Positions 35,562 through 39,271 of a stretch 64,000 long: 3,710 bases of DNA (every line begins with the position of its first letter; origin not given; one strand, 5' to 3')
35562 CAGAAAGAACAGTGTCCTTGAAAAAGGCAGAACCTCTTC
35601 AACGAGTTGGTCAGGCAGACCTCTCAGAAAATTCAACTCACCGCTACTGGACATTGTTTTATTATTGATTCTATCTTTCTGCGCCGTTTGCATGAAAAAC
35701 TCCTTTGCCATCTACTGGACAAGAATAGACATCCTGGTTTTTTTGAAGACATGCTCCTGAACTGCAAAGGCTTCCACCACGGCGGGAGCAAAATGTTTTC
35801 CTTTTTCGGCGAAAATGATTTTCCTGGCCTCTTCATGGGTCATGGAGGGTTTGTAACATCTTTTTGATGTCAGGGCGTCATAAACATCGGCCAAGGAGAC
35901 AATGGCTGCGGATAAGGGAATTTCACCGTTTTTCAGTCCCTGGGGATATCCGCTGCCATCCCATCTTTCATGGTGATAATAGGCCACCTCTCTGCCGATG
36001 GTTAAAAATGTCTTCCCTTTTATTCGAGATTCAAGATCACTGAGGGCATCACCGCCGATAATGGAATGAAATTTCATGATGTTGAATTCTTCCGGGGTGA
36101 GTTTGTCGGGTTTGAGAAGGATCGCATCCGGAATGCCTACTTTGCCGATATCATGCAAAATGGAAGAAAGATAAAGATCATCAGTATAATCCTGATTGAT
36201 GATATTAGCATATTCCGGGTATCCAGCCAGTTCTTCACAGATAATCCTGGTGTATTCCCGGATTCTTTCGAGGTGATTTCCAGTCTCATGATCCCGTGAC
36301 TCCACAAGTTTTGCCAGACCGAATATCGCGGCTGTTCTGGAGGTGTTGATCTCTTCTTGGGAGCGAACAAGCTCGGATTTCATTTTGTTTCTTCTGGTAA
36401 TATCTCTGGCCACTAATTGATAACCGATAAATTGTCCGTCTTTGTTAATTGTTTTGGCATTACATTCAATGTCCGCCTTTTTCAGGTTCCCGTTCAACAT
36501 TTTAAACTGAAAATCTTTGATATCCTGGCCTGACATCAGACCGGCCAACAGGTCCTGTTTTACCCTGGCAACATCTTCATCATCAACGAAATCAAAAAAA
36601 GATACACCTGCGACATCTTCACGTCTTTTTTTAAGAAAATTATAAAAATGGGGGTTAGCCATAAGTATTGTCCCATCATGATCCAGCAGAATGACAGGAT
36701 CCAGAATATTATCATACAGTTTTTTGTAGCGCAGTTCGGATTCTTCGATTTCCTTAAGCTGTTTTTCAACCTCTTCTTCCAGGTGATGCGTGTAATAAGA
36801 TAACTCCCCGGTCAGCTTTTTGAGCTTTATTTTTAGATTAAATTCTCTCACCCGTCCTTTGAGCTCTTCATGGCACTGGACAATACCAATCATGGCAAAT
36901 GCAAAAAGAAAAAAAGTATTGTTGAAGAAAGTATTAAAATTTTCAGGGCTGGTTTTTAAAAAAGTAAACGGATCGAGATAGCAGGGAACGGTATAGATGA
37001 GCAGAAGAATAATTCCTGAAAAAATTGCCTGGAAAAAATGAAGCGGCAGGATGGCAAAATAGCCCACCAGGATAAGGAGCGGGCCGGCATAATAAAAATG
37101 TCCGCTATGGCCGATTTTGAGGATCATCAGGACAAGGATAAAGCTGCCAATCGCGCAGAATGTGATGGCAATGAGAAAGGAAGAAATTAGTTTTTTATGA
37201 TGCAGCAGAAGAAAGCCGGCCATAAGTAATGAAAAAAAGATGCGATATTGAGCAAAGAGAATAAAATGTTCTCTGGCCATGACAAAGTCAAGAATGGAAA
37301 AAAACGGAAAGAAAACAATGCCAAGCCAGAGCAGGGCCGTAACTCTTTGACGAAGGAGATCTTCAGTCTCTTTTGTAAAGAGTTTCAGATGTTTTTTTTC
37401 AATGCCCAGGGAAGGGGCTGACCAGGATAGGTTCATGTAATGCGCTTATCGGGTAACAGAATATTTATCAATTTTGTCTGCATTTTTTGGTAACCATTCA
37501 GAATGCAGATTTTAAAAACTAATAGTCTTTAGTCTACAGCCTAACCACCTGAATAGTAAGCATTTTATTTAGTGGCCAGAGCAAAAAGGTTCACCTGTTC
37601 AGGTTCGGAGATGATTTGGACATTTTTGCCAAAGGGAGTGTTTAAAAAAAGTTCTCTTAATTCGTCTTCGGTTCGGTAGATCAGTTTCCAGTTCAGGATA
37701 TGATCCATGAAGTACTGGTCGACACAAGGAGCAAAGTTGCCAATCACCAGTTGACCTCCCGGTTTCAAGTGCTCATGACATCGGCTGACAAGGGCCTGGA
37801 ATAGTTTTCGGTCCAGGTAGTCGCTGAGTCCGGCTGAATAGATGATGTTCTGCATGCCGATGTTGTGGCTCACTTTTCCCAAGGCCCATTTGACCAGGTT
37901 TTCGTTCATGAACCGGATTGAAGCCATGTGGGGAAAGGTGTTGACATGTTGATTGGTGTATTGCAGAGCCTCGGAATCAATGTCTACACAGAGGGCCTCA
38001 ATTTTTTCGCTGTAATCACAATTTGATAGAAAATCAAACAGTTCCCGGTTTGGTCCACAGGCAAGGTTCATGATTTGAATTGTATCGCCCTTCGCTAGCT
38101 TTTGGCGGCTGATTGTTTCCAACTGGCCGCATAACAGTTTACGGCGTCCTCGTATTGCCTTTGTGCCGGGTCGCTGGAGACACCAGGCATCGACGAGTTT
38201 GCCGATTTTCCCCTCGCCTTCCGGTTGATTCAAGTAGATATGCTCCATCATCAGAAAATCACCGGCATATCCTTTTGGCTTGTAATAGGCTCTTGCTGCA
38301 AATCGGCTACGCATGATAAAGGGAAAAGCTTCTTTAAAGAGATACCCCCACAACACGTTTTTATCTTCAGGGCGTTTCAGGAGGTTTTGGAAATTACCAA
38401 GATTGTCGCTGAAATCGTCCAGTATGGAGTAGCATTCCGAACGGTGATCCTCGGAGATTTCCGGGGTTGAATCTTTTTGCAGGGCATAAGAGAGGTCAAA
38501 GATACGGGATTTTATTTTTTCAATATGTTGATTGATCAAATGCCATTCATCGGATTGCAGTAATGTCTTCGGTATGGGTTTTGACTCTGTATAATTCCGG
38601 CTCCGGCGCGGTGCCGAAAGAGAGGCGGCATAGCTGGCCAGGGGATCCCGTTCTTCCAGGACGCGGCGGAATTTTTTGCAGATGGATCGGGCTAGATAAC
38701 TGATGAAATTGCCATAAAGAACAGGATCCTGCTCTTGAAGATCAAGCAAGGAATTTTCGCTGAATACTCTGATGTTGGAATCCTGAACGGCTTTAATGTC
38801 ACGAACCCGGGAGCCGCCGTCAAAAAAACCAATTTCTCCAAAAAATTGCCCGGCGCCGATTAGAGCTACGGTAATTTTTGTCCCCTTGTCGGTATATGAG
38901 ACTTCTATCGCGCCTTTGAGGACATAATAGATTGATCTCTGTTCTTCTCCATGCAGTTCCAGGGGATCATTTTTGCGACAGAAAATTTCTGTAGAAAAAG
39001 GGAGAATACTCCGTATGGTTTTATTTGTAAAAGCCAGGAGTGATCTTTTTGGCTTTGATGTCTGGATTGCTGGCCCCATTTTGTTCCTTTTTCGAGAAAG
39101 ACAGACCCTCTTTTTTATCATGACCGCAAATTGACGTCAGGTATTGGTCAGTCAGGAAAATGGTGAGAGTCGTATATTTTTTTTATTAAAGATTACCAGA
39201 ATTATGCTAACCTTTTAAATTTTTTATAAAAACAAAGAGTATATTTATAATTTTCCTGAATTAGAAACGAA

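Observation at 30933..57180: MITE subfamilies conserve pairing and apex but not arm sequence, and sit just after stop codons, which suggests an RNA-level role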

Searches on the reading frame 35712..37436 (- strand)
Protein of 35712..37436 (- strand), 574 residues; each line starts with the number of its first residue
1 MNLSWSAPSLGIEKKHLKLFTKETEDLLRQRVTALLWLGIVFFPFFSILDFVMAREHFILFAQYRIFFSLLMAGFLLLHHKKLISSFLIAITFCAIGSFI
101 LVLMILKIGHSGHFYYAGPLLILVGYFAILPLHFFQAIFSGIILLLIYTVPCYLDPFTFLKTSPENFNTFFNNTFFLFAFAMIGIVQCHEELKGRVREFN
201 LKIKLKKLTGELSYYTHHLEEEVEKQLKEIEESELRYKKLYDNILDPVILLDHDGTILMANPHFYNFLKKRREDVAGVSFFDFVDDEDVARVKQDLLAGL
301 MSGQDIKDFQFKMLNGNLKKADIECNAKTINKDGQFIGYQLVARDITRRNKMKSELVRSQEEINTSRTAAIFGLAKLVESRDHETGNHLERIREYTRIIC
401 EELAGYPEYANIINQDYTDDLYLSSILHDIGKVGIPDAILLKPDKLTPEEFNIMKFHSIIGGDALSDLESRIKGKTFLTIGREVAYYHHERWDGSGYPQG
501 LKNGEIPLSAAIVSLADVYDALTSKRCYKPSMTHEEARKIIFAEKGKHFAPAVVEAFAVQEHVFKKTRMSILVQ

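Call 90: search_protein_families(library=pfam, proteins=[window:35712-37436:-], max_evalue=0.01)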
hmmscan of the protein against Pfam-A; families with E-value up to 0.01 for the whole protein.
window:35712-37436:- (574 aa): 7 families
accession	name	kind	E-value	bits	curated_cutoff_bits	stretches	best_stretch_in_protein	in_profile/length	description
PF13487.12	HD_5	-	2.7e-28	99.3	27.2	1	375-553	4-170/170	HD domain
PF01966.28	HD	-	5.5e-16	59.3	22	1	387-521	3-115/116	HD domain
PF08448.16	PAS_4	-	3.1e-10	40.7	23.1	1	242-349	2-108/110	PAS fold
PF13426.13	PAS_9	-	6.3e-10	39.7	27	1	246-347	2-102/103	PAS domain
PF00989.32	PAS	-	2.4e-09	37.7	22.6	1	236-346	2-113/113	PAS fold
PF13188.13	PAS_8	-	9.6e-07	28.9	21.8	1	236-288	2-54/65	PAS domain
PF24820.1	Diguanyl_cycl_sensor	-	0.0032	17.8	28.1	1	243-310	4-71/109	Diguanylate cyclase-like sensor domain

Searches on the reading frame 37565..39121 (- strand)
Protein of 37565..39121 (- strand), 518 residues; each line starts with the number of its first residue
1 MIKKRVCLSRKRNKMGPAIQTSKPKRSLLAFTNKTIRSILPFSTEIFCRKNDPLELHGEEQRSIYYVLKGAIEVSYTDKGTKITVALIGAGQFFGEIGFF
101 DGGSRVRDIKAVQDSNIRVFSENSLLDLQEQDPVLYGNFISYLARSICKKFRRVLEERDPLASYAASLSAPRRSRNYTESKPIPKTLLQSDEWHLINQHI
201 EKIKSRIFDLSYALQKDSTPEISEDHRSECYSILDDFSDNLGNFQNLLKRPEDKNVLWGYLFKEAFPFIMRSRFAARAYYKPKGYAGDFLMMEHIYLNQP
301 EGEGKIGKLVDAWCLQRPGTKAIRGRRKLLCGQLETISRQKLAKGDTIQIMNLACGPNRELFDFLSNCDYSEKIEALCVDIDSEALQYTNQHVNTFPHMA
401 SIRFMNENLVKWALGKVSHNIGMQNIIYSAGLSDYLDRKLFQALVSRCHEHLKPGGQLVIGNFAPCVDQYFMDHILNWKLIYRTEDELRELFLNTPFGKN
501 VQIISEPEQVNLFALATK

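Call 90: search_protein_families(library=pfam, proteins=[window:37565-39121:-], max_evalue=0.01)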
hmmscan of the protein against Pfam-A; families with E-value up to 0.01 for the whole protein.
window:37565-39121:- (518 aa): 4 families
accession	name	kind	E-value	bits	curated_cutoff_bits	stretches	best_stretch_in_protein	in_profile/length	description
PF00027.35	cNMP_binding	-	2.5e-14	53.4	27.5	1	49-131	5-88/89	Cyclic nucleotide-binding domain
PF12147.14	Methyltransf_20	-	6.9e-09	35.7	21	1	292-371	79-158/309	Putative methyltransferase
PF13649.12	Methyltransf_25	-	0.00011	23.2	27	1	350-456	1-97/97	Methyltransferase domain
PF08242.18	Methyltransf_12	-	0.00085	20.4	30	1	353-458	3-98/98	Methyltransferase domain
